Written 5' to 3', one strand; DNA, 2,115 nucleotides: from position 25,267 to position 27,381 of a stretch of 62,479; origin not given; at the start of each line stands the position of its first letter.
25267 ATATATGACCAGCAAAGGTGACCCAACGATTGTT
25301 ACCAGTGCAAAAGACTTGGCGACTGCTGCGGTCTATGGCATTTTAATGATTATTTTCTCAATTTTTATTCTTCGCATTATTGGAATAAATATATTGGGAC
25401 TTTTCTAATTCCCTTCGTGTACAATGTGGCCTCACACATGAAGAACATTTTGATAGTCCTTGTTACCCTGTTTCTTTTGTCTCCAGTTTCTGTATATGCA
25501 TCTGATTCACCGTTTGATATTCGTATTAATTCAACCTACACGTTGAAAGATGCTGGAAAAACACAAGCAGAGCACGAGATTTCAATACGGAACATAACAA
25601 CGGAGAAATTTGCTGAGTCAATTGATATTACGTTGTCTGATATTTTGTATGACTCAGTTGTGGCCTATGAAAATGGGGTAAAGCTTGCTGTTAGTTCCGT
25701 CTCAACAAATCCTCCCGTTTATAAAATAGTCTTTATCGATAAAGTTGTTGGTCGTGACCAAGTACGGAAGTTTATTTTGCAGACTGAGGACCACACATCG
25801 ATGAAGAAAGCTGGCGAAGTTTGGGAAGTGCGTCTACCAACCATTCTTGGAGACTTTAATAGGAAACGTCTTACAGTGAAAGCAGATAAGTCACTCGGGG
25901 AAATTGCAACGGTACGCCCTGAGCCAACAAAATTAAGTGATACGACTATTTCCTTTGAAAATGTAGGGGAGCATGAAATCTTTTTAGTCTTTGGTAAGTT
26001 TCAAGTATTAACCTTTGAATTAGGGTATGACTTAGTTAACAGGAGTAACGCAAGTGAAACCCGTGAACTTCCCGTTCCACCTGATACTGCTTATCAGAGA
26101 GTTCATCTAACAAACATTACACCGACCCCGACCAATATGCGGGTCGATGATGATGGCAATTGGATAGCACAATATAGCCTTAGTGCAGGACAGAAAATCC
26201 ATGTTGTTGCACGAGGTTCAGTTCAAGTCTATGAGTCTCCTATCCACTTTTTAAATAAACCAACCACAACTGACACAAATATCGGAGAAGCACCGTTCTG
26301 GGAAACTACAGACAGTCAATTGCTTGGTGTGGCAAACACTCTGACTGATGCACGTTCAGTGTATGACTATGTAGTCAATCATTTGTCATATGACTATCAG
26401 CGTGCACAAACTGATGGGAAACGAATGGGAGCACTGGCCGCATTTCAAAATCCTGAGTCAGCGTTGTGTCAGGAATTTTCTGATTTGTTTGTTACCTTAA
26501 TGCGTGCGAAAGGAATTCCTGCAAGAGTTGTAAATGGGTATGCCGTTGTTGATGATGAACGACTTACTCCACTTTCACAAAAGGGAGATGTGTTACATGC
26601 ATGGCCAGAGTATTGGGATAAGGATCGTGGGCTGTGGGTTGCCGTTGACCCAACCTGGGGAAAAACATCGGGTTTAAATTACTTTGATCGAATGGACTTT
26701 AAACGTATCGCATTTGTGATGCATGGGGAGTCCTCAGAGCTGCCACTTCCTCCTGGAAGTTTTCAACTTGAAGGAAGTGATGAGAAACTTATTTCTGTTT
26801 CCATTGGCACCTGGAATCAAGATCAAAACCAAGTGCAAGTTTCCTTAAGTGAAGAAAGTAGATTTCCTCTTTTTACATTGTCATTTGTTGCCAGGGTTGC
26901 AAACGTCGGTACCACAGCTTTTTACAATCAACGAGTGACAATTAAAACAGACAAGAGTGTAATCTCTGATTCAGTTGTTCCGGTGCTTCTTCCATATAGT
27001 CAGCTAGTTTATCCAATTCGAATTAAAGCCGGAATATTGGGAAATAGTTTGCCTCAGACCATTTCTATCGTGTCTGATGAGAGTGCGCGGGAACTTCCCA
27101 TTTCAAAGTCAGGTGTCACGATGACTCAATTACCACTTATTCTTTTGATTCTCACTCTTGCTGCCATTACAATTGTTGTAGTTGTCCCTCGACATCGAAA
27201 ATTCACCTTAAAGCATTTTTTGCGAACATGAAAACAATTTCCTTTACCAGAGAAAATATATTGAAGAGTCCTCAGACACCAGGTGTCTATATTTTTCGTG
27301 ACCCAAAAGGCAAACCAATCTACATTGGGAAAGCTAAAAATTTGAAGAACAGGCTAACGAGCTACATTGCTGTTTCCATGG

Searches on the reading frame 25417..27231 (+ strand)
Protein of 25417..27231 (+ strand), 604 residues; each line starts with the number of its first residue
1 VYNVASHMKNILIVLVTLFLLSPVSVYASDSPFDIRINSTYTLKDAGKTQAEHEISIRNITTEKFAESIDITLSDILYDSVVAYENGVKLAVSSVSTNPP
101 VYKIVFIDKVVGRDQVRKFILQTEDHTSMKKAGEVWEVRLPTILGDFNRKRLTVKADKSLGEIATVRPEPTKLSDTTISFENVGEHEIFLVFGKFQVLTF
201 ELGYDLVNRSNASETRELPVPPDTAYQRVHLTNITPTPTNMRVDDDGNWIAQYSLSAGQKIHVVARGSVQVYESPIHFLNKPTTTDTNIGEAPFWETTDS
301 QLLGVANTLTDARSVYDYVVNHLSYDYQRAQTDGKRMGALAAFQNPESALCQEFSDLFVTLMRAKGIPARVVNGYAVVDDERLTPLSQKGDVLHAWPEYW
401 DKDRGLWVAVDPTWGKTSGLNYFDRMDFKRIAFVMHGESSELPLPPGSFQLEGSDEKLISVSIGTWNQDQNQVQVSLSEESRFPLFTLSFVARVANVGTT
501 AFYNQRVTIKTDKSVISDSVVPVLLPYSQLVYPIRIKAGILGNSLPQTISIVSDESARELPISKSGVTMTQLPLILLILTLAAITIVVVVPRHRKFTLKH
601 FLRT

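Call 45: search_protein_families(library=pfam, proteins=[window:25417-27231:+], max_evalue=0.00001)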
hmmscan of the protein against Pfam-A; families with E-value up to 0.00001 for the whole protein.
window:25417-27231:+ (604 aa): 1 family
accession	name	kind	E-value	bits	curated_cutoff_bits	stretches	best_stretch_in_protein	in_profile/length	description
PF01841.26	Transglut_core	-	4.3e-20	72.4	23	1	304-412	10-108/108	Transglutaminase-like superfamily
